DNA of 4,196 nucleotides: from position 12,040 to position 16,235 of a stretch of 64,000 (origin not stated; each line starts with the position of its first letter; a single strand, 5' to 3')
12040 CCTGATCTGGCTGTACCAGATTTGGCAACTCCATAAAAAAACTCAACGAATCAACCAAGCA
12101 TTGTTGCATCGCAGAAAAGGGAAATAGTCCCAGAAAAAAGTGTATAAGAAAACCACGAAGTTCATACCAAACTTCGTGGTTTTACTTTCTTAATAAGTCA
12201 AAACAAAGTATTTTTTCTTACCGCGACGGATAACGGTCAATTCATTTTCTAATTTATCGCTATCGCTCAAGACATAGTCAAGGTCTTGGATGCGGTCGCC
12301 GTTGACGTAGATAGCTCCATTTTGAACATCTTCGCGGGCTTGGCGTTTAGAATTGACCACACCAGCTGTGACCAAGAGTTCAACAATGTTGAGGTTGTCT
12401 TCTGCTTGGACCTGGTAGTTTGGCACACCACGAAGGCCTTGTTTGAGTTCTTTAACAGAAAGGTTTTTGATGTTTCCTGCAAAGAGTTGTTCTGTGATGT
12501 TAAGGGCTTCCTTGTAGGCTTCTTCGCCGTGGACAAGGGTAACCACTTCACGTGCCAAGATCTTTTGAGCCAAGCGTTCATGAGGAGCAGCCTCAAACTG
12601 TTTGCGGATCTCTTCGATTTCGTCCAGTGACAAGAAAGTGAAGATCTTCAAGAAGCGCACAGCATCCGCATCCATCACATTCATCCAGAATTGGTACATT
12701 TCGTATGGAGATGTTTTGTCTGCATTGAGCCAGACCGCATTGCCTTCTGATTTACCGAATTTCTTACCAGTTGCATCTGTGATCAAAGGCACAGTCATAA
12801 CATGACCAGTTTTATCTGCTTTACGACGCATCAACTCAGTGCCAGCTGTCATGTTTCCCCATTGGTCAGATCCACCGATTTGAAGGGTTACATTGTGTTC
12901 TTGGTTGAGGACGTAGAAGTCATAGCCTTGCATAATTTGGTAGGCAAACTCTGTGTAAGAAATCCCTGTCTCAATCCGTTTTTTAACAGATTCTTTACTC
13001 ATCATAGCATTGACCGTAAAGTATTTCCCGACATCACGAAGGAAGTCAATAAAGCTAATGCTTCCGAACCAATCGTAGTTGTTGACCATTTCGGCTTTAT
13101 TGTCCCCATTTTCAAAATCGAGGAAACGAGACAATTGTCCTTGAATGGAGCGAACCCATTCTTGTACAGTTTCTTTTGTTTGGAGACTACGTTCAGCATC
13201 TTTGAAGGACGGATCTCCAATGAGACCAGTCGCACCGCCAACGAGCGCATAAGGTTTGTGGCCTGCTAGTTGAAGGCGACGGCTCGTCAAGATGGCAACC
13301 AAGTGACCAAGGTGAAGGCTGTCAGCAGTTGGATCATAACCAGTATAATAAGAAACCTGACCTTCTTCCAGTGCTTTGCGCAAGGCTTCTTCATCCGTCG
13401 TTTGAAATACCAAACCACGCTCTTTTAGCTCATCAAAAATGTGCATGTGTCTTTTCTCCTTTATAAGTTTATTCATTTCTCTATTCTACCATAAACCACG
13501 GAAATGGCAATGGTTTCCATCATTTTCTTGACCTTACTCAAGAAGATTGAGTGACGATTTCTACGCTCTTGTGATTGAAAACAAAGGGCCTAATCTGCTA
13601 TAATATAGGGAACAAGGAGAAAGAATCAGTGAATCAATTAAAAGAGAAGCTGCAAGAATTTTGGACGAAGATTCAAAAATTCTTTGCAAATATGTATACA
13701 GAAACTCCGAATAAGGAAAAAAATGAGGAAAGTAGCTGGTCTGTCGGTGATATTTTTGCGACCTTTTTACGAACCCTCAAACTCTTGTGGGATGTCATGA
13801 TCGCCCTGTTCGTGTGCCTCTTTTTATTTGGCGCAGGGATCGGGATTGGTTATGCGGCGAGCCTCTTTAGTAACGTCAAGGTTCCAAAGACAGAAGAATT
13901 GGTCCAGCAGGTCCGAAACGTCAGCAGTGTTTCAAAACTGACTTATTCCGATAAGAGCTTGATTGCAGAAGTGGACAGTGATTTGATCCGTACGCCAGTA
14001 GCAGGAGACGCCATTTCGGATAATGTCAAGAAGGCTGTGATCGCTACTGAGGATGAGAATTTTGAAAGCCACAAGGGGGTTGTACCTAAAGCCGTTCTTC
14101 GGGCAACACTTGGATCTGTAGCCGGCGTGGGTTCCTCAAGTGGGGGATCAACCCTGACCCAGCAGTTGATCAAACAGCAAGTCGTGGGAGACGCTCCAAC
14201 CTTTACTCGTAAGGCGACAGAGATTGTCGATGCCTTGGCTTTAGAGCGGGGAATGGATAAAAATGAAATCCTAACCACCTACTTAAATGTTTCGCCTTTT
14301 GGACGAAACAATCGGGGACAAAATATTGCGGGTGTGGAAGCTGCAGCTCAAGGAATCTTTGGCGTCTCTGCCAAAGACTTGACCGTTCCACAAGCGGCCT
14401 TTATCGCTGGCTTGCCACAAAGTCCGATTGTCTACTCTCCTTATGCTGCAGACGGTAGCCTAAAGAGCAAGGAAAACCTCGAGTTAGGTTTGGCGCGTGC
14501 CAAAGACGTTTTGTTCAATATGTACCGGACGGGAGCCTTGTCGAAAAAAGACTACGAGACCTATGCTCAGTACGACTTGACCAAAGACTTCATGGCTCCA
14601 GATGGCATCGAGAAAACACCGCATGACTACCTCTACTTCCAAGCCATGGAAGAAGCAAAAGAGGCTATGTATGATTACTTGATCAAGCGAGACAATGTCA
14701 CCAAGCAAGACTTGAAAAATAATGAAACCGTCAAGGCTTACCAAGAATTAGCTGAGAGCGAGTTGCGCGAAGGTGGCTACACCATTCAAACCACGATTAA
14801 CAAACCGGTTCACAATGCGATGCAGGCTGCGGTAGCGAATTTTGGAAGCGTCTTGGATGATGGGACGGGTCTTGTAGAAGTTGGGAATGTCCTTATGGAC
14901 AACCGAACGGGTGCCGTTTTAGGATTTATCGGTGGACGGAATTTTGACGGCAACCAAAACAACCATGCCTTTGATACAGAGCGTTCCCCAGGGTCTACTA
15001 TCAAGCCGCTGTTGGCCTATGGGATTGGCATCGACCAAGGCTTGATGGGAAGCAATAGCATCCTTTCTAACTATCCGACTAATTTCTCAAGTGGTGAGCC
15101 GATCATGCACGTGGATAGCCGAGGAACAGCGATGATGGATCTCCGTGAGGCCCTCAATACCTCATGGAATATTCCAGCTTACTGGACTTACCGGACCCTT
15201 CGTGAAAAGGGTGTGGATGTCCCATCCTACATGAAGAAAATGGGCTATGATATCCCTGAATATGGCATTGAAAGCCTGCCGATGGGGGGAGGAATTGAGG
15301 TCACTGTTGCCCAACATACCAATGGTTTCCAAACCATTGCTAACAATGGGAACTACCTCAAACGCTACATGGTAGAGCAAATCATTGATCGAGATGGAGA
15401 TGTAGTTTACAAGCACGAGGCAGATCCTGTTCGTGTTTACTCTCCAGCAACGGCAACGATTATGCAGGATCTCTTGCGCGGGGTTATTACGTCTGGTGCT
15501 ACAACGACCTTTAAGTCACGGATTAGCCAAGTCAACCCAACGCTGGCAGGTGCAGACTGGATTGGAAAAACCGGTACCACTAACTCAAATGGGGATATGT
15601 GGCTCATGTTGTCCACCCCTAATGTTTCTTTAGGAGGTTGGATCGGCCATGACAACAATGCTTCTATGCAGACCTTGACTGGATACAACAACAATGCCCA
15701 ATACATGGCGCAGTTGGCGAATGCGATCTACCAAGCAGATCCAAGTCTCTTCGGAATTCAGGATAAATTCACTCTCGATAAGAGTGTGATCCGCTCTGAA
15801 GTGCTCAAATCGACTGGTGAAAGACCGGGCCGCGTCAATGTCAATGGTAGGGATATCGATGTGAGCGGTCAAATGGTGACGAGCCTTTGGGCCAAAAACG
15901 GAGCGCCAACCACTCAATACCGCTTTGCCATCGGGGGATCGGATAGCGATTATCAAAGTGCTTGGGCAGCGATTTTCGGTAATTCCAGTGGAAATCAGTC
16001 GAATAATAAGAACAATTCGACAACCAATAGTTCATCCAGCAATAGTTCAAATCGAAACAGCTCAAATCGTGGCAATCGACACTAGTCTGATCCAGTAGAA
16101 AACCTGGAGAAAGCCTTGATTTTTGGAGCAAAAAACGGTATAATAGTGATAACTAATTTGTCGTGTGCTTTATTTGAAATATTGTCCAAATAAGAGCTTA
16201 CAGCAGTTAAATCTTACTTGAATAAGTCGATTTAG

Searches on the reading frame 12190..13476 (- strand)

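Call 81: search_protein_families(library=pfam, proteins=[window:12190-13476:-], max_evalue=0.00001)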
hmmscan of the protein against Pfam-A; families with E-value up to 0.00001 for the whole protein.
window:12190-13476:- (428 aa): 3 families
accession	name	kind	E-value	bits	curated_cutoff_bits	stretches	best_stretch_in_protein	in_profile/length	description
PF00579.31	tRNA-synt_1b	-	4.6e-87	292.5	21.1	1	38-332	3-291/292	tRNA synthetases class I (W and Y)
PF22421.1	SYY_C-terminal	-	1.4e-32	111.9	27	1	343-425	1-82/83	Tyrosine--tRNA ligase SYY-like C-terminal domain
PF01479.30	S4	-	2.4e-08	34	22.8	1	366-407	5-46/48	S4 domain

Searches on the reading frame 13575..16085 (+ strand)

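Call 81: search_protein_families(library=pfam, proteins=[window:13575-16085:+], max_evalue=0.00001)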
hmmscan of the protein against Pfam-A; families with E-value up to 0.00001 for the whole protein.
window:13575-16085:+ (836 aa): 2 families
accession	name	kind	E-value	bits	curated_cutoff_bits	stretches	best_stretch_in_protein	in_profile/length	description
PF00912.28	Transgly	-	2.2e-48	164.5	27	1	128-301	3-171/178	Transglycosylase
PF00905.27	Transpeptidase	-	4.6e-27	95.5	22.1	1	439-673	4-246/299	Penicillin binding protein transpeptidase domain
